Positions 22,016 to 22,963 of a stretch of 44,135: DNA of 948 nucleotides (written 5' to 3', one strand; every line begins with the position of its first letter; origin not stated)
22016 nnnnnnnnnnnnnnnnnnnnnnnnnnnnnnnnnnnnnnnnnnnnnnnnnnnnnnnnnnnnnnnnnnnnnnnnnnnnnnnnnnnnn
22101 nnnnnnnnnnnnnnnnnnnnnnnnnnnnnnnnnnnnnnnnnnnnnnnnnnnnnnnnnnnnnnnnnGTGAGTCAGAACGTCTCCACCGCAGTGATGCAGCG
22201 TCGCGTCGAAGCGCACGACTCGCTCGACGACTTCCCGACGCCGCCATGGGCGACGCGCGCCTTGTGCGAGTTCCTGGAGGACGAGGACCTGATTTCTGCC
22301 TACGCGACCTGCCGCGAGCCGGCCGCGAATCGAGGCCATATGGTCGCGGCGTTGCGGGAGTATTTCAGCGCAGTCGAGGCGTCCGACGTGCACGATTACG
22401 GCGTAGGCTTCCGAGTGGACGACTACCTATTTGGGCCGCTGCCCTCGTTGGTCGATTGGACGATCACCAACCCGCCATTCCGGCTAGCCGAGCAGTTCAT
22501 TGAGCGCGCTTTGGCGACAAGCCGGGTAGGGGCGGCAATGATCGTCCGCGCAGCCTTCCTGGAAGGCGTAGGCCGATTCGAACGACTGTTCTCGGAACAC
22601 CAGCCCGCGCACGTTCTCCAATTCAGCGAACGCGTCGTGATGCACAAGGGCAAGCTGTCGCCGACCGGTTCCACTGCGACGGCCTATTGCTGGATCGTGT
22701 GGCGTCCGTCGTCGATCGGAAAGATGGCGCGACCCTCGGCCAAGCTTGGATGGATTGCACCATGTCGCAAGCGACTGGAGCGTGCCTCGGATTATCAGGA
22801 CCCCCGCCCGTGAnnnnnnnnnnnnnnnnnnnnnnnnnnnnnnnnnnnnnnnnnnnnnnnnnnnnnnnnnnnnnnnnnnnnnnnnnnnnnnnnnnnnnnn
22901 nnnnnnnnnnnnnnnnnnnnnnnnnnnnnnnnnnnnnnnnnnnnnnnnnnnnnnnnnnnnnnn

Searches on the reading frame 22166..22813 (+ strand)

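Call 3: search_protein_families(library=pfam, proteins=[window:22166-22813:+], max_evalue=0.1)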
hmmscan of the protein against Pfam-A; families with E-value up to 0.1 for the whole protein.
window:22166-22813:+ (215 aa): 0 families

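Call 4: search_protein_families(library=phrogs, proteins=[window:22166-22813:+], max_evalue=0.01)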
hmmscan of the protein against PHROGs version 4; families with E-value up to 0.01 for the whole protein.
window:22166-22813:+ (215 aa): 1 family
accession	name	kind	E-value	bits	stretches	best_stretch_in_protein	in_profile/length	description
phrog_799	-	other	3.9e-51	175.7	1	10-211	202-394/458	DNA methyltransferase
